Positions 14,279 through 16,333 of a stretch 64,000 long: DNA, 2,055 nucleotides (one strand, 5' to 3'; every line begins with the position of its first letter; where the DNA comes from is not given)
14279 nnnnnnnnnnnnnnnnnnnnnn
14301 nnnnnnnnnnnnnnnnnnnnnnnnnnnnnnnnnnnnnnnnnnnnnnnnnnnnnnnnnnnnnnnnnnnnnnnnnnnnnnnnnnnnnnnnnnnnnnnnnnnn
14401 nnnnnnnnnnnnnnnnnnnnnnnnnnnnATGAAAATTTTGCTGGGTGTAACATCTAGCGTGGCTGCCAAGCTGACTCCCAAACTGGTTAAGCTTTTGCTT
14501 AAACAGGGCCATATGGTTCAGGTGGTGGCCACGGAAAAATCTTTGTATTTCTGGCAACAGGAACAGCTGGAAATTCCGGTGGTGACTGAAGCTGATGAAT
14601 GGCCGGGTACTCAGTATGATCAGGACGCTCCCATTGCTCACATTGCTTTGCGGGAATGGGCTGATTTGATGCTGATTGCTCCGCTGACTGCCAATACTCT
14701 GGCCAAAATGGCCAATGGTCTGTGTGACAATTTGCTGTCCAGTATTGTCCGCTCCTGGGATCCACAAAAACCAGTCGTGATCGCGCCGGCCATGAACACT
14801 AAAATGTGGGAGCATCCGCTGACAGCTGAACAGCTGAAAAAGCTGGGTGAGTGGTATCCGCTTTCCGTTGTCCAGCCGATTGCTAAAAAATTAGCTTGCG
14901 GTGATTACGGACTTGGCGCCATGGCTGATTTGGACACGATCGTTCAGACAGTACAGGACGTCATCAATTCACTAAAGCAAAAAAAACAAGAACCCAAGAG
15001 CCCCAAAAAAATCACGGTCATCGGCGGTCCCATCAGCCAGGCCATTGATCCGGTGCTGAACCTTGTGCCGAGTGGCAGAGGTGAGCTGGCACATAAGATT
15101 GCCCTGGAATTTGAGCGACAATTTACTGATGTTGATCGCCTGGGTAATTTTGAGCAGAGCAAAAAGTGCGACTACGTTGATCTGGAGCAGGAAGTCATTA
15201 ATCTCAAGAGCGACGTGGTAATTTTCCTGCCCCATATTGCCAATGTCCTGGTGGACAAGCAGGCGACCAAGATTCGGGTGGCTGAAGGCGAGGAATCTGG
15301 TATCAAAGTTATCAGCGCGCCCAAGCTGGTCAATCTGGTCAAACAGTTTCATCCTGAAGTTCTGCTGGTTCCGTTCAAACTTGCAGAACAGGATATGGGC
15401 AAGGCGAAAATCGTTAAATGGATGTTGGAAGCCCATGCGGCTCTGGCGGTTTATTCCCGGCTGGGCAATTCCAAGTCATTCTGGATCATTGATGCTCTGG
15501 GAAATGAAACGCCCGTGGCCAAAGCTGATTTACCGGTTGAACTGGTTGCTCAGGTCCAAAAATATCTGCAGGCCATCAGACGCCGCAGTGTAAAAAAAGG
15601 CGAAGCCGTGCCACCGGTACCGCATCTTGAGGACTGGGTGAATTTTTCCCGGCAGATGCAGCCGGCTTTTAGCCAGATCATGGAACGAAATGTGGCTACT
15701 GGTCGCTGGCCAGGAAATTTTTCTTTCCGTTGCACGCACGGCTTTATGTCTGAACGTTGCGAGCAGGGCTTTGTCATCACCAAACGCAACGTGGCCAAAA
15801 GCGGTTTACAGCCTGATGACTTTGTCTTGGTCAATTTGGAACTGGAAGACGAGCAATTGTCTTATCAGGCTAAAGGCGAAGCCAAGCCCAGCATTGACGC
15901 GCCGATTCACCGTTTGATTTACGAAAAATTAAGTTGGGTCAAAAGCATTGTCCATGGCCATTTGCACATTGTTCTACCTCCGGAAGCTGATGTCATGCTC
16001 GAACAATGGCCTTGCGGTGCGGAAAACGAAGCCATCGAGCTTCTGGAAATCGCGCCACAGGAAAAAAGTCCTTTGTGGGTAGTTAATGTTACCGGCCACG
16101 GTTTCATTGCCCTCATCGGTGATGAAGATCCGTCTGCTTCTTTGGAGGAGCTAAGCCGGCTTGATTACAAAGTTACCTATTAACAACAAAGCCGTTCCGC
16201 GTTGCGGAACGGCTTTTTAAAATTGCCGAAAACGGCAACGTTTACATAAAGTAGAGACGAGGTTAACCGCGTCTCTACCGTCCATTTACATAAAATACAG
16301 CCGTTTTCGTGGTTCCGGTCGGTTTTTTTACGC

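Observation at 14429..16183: CoaC flavoprotein fused to a CoaB-like middle domain and a C-terminal class II aldolase/adducin-like domain, next to a separate coaB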

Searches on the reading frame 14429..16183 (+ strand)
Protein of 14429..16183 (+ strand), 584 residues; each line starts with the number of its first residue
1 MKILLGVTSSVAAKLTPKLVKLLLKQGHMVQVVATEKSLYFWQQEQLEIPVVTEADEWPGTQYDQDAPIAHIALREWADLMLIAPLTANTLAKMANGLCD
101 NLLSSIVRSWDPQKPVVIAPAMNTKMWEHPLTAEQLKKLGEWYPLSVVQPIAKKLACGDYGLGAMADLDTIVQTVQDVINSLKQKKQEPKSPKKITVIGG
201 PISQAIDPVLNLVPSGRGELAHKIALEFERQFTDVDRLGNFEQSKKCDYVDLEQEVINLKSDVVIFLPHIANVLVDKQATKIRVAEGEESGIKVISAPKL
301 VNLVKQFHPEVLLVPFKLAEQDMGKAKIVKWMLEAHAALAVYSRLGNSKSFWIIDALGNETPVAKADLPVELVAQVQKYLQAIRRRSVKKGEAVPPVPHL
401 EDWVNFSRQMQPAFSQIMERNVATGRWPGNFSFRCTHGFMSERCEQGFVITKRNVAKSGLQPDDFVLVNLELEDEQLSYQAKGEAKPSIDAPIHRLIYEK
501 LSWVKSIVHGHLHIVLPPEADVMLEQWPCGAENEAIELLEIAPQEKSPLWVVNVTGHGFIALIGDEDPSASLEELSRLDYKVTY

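Call 3: search_protein_families(library=pfam, proteins=[window:14429-16183:+], max_evalue=0.01)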
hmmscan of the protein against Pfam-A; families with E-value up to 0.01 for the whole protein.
window:14429-16183:+ (584 aa): 2 families
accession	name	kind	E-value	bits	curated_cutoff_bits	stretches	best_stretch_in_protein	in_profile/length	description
PF02441.25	Flavoprotein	-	2.6e-36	125.1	22.7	1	1-178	1-161/162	Flavoprotein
PF00596.27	Aldolase_II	-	3.9e-12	46.9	22.2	1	413-512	6-92/183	Class II Aldolase and Adducin N-terminal domain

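Call 7: search_protein_families(library=ncbifam, proteins=[window:14429-16183:+], max_evalue=0.01)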
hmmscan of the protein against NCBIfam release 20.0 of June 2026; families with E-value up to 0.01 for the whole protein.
window:14429-16183:+ (584 aa): 23 families
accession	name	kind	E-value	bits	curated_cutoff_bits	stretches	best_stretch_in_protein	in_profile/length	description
TIGR00521.1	coaBC_dfp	equivalog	2.1e-50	171.9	219.7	1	1-323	4-328/392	bifunctional phosphopantothenoylcysteine decarboxylase/phosphopantothenate--cysteine ligase CoaBC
TIGR02113.1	coaC_strep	equivalog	2.2e-37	128.6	261.4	1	2-178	2-176/177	phosphopantothenoylcysteine decarboxylase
NF005123.0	PRK06557.1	subfamily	1.4e-07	31.4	251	1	436-511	32-103/223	L-ribulose-5-phosphate 4-epimerase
TIGR03328.1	salvage_mtnB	equivalog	6.8e-07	29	137.05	1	434-511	15-88/194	methylthioribulose 1-phosphate dehydratase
NF006047.0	PRK08193.1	subfamily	8.1e-07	28.8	257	1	443-512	34-97/231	L-ribulose-5-phosphate 4-epimerase AraD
NF006161.0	PRK08305.1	equivalog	3.4e-06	26.8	156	1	76-123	83-131/196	dipicolinate synthase subunit B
NF004685.0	PRK06029.1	subfamily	1.1e-05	25.7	188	1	1-104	2-105/187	UbiX family flavin prenyltransferase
TIGR00760.1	araD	equivalog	1.2e-05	24.6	389.1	1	443-512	34-97/228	L-ribulose-5-phosphate 4-epimerase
NF005231.0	PRK06732.1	equivalog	1.5e-05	25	265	0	274-319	114-160/229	phosphopantothenate--cysteine ligase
TIGR02699.1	archaeo_AfpA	hypoth_equivalog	3.5e-05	23.4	192.45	1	79-123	80-125/174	archaeoflavoprotein AfpA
NF006413.0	PRK08660.1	equivalog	6.2e-05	22.9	203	1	437-512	23-90/184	aldolase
NF053831.1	RU1PAldHalo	equivalog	6.4e-05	22.5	300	1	437-511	24-91/208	ribulose-1-phosphate aldolase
TIGR02114.1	coaB_strep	equivalog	7.8e-05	22.5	217.2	0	274-319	114-160/228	phosphopantothenate--cysteine ligase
NF006672.0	PRK09220.1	equivalog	8.1e-05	22.1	226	1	435-511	30-101/209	methylthioribulose 1-phosphate dehydratase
TIGR02852.1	spore_dpaB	equivalog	8.9e-05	21.9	229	1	78-123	80-126/187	dipicolinate synthase subunit B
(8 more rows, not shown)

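Call 9: find_homologous_proteins(query=window:14429-16183:+)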
Query window:14429-16183:+ (584 aa): 548 proteins with E <= 0.001 among 8000 candidates; the best 120 are listed.
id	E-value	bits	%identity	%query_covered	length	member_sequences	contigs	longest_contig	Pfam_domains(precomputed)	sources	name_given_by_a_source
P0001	0.0e+0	1317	100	100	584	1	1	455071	PF00596.28,PF02441.25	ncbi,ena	-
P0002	0.0e+0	1166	87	100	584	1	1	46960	PF00596.28,PF02441.25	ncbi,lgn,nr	ncbi:MAG: class II aldolase/adducin family protein [Candidatus Parcubacteria bacterium]|nr:class II 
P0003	2.4e-190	652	50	99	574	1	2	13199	PF00596.28,PF02441.25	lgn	-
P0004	5.8e-147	509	58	67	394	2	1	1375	PF00596.28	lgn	-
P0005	3.7e-146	506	58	66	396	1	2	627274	PF00596.28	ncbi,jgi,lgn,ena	-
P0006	7.4e-145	502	57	67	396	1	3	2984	PF00596.28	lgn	-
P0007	3.8e-144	500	57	66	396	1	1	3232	PF00596.28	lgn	-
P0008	3.0e-142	493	58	64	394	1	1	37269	PF00596.28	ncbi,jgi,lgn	-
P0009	7.7e-142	492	55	67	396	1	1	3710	PF00596.28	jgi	jgi:hypothetical protein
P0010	2.2e-140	487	56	67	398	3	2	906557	PF00596.28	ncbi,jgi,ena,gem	-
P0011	6.8e-139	482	57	67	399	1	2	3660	PF00596.28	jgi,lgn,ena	-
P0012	8.5e-139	482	56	66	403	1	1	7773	PF00596.28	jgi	jgi:hypothetical protein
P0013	9.3e-139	482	57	66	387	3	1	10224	PF00596.28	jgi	-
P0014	3.9e-138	480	56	65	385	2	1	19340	PF00596.28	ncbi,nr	ncbi:MAG: class II aldolase/adducin family protein, partial [Anaerolineae bacterium]|nr:class II ald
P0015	1.3e-137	478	54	66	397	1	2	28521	PF00596.28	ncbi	ncbi:class II aldolase/adducin family protein [Patescibacteria group bacterium]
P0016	3.3e-137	477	53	66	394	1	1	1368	PF00596.28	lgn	-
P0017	1.1e-135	472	52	67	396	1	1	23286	PF00596.28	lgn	-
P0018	1.2e-134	468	57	63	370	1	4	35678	PF00596.28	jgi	jgi:hypothetical protein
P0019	1.4e-134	468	53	66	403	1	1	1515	PF00596.28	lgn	-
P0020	3.4e-134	467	56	66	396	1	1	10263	PF00596.28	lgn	-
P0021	4.7e-134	466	54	67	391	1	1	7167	PF00596.28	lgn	-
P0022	2.4e-133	464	53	67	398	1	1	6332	PF00596.28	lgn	-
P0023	2.6e-132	461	52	67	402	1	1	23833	PF00596.28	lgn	-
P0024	3.0e-132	460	53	67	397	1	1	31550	PF00596.28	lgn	-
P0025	1.6e-131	458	52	67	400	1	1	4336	PF00596.28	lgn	-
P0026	8.0e-131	456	52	67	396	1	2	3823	PF00596.28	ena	-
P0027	1.4e-130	455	53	66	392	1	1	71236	PF00596.28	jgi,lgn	jgi:hypothetical protein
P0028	2.5e-130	454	54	67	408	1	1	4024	PF00596.28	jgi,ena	-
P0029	5.0e-130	453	51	67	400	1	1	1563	PF00596.28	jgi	jgi:hypothetical protein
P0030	2.4e-129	451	53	67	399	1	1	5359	PF00596.28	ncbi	-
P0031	1.9e-128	448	52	66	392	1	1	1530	PF00596.28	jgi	jgi:ribulose-5-phosphate 4-epimerase/fuculose-1-phosphate aldolase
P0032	5.8e-128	446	52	67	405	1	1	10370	PF00596.28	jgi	jgi:hypothetical protein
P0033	2.2e-127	444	51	66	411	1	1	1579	PF00596.28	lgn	-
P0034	1.0e-126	442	51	67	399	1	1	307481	PF00596.28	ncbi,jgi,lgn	ncbi:MAG: class II aldolase/adducin family protein [Parcubacteria group bacterium]|jgi:hypothetical 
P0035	5.4e-126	440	50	67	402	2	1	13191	PF00596.28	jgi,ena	-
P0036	5.4e-126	440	53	67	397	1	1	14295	PF00596.28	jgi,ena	-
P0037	1.1e-125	439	52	67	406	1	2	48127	PF00596.28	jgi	-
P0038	2.1e-125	438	49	68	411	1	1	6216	PF00596.28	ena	-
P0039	2.4e-125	438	53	66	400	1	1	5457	PF00596.28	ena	-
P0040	5.3e-124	433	49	67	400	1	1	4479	PF00596.28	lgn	-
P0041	6.1e-123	430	49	68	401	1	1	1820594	PF00596.28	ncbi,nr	ncbi:MAG: class II aldolase/adducin family protein [Candidatus Omnitrophota bacterium]|nr:MAG: class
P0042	1.6e-122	428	51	67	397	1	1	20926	PF00596.28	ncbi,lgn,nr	ncbi:MAG: class II aldolase/adducin family protein [Candidatus Moranbacteria bacterium]|nr:class II 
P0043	4.3e-122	427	51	63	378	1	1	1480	PF00596.28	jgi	jgi:hypothetical protein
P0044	7.3e-121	423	50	67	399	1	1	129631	PF00596.28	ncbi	-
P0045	8.0e-120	419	50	67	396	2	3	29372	PF00596.28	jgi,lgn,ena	-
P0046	2.1e-119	418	51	66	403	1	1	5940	PF00596.28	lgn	-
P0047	6.3e-116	406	49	64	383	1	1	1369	PF00596.28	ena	-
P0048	4.1e-57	212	44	36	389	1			PF02441.25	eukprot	eukprot:sb/3465528/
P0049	3.9e-48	183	55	30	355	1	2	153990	PF02441.25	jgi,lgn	-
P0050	6.2e-48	182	54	30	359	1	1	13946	PF02441.25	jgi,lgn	jgi:phosphopantothenoylcysteine decarboxylase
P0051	8.3e-46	175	49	30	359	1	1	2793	PF01551.30,PF02441.25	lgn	-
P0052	2.1e-42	164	45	30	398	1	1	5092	PF01551.30,PF02441.25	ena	-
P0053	2.8e-42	163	51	30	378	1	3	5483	PF02441.25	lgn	-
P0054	3.4e-42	163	48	31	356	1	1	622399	PF01551.30,PF02441.25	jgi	-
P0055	1.2e-39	155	46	30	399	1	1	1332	PF01551.30,PF02441.25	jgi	-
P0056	1.7e-38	151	46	30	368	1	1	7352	PF02441.25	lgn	-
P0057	2.7e-38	150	48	30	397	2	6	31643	PF01551.30,PF02441.25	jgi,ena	-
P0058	7.7e-38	149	39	41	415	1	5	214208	PF04127.23,PF02441.25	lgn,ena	-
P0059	1.1e-37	148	47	30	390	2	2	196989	PF01551.30,PF02441.25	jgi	-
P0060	1.8e-37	147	44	35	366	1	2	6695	PF02441.25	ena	-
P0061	4.0e-37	146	44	30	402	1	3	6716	PF01551.30,PF02441.25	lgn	-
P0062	6.3e-37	146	47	32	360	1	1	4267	PF01551.30,PF02441.25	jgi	jgi:phosphopantothenoylcysteine decarboxylase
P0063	2.1e-35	141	48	30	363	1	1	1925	PF02441.25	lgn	-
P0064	3.0e-35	140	51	28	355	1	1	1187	PF02441.25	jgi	jgi:3-polyprenyl-4-hydroxybenzoate decarboxylase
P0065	5.7e-35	139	32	59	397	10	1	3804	PF04127.23,PF02441.25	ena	-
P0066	1.3e-33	135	44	30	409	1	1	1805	PF02441.25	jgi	-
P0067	2.6e-33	134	40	40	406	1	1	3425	PF04127.23,PF02441.25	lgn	-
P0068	7.5e-33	132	33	48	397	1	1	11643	PF04127.23,PF02441.25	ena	-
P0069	2.4e-32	131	41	40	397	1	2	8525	PF04127.23,PF02441.25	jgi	jgi:phosphopantothenoylcysteine decarboxylase/phosphopantothenate--cysteine ligase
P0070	2.9e-32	130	33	59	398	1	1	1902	PF04127.23,PF02441.25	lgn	-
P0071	2.9e-32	130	40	40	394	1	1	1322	PF04127.23,PF02441.25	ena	-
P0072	4.5e-32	130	41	40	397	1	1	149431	PF04127.23,PF02441.25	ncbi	-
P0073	6.8e-32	129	40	40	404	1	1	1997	PF04127.23,PF02441.25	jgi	jgi:phosphopantothenoylcysteine decarboxylase/phosphopantothenate--cysteine ligase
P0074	7.1e-32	129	32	62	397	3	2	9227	PF04127.23,PF02441.25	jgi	jgi:phosphopantothenoylcysteine decarboxylase / phosphopantothenate---cysteine ligase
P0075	7.4e-32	129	38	40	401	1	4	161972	PF04127.23,PF02441.25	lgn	-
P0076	1.2e-31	128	38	40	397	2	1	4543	PF04127.23,PF02441.25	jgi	jgi:phosphopantothenoylcysteine decarboxylase/phosphopantothenate--cysteine ligase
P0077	1.2e-31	128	39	40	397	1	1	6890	PF04127.23,PF02441.25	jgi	jgi:phosphopantothenoylcysteine decarboxylase / phosphopantothenate---cysteine ligase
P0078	1.3e-31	128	40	40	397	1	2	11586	PF04127.23,PF02441.25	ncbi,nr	ncbi:MAG TPA: bifunctional phosphopantothenoylcysteine decarboxylase/phosphopantothenate--cysteine l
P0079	1.3e-31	128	39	40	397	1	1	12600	PF04127.23,PF02441.25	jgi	jgi:phosphopantothenoylcysteine decarboxylase / phosphopantothenate---cysteine ligase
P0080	1.4e-31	128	32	65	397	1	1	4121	PF04127.23,PF02441.25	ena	-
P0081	2.1e-31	127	38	39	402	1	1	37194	PF04127.23,PF02441.25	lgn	-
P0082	2.6e-31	127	39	40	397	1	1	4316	PF04127.23,PF02441.25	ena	-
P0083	3.0e-31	127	40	40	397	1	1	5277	PF04127.23,PF02441.25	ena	-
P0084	4.0e-31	126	32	56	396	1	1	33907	PF04127.23,PF02441.25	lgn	-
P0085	4.1e-31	126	39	40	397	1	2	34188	PF04127.23,PF02441.25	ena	-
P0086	4.1e-31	126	41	40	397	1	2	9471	PF04127.23,PF02441.25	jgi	jgi:phosphopantothenoylcysteine decarboxylase / phosphopantothenate---cysteine ligase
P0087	4.3e-31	126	40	40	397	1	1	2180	PF04127.23,PF02441.25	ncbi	-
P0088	4.5e-31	126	38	40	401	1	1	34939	PF04127.23,PF02441.25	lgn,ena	-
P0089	5.1e-31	126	38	40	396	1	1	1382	PF04127.23,PF02441.25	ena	-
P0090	5.8e-31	126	41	40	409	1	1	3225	PF04127.23,PF02441.25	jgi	jgi:phosphopantothenoylcysteine decarboxylase/phosphopantothenate--cysteine ligase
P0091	6.2e-31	126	38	40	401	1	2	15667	PF04127.23,PF02441.25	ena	-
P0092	6.3e-31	126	43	30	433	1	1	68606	PF01551.30,PF02441.25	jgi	jgi:phosphopantothenoylcysteine decarboxylase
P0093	6.7e-31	126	36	49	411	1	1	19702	PF04127.23,PF02441.25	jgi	jgi:phosphopantothenoylcysteine decarboxylase / phosphopantothenate---cysteine ligase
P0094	7.2e-31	126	30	68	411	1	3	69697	PF04127.23,PF02441.25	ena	-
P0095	7.5e-31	126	32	65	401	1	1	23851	PF04127.23,PF02441.25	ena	-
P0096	9.2e-31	125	40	40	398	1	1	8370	PF04127.23,PF02441.25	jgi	-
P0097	9.4e-31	125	39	40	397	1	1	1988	PF04127.23,PF02441.25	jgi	jgi:phosphopantothenoylcysteine decarboxylase / phosphopantothenate---cysteine ligase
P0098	1.0e-30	125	37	38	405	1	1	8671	PF04127.23,PF02441.25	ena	-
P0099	1.0e-30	125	38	40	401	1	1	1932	PF04127.23,PF02441.25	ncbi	-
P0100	1.5e-30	125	34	54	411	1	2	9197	PF04127.23,PF02441.25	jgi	jgi:phosphopantothenoylcysteine decarboxylase / phosphopantothenate---cysteine ligase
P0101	1.7e-30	124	39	39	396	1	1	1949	PF04127.23,PF02441.25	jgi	jgi:phosphopantothenoylcysteine decarboxylase / phosphopantothenate---cysteine ligase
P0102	2.0e-30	124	40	40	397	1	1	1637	PF04127.23,PF02441.25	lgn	-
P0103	2.2e-30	124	38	40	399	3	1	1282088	PF04127.23,PF02441.25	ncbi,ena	-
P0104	2.2e-30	124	38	39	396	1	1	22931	PF04127.23,PF02441.25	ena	-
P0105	2.8e-30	124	34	54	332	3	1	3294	PF04127.23,PF02441.25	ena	-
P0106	3.4e-30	123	32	56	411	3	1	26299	PF04127.23,PF02441.25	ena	-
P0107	3.4e-30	123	40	40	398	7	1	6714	PF04127.23,PF02441.25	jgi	jgi:phosphopantothenoylcysteine decarboxylase/phosphopantothenate--cysteine ligase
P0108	3.4e-30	123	40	39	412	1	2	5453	PF04127.23,PF02441.25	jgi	jgi:phosphopantothenoylcysteine decarboxylase / phosphopantothenate---cysteine ligase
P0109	4.0e-30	123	37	40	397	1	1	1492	PF04127.23,PF02441.25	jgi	jgi:phosphopantothenoylcysteine decarboxylase / phosphopantothenate---cysteine ligase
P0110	4.2e-30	123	40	40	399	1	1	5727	PF04127.23,PF02441.25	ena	-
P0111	4.4e-30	123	38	39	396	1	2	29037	PF04127.23,PF02441.25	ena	-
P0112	4.6e-30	123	39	40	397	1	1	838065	PF04127.23,PF02441.25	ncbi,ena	-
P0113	5.0e-30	123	35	49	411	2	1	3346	PF04127.23,PF02441.25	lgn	-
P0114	5.2e-30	123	32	68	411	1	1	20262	PF04127.23,PF02441.25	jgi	jgi:phosphopantothenoylcysteine decarboxylase / phosphopantothenate---cysteine ligase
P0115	5.2e-30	123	39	40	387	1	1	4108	PF04127.23,PF02441.25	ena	-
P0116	5.4e-30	123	40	39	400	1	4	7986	PF04127.23,PF02441.25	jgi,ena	-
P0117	5.5e-30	123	40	39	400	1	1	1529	PF04127.23,PF02441.25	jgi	-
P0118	6.0e-30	123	39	40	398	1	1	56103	PF04127.23,PF02441.25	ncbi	ncbi:MAG: bifunctional phosphopantothenoylcysteine decarboxylase/phosphopantothenate--cysteine ligas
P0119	6.0e-30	123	39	40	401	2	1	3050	PF04127.23,PF02441.25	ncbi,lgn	-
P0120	6.3e-30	123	40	40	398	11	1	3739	PF04127.23,PF02441.25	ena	-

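Call 11: find_encoding_contigs(protein=P0005, flank=8000, max_places=3)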
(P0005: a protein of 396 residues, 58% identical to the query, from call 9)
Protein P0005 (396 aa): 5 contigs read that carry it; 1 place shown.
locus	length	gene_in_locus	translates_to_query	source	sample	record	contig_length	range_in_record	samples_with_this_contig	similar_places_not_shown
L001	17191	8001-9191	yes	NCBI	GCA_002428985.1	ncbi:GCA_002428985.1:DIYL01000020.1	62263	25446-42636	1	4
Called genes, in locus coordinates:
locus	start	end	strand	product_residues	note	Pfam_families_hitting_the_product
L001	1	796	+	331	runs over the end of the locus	PF00355:Rieske, PF19112:VanA_C (weak)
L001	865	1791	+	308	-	PF00753:Lactamase_B, PF23023:Anti-Pycsar_Apyc1 (faint)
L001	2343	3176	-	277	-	-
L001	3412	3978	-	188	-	PF00665:rve, PF13683:rve_3 (weak)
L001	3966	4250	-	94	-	PF13384:HTH_23, PF13518:HTH_28, PF13551:HTH_29 (weak)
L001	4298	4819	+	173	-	PF08645:PNK3P, PF13419:HAD_2 (weak), PF13242:Hydrolase_like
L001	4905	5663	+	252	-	PF01209:Ubie_methyltran (weak), PF13489:Methyltransf_23, PF13847:Methyltransf_31, PF08241:Methyltransf_11, PF08242:Methyltransf_12, PF13649:Methyltransf_25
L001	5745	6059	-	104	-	-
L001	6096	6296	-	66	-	-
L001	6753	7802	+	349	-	PF00589:Phage_integrase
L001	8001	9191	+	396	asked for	PF00596:Aldolase_II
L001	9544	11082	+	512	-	PF00501:AMP-binding, PF23562:AMP-binding_C_3 (weak), PF13193:AMP-binding_C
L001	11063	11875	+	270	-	PF00756:Esterase (weak), PF00561:Abhydrolase_1, PF00975:Thioesterase (weak), PF12146:Hydrolase_4, PF12697:Abhydrolase_6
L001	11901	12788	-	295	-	PF03881:Fructosamin_kin (faint), PF01636:APH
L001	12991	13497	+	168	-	-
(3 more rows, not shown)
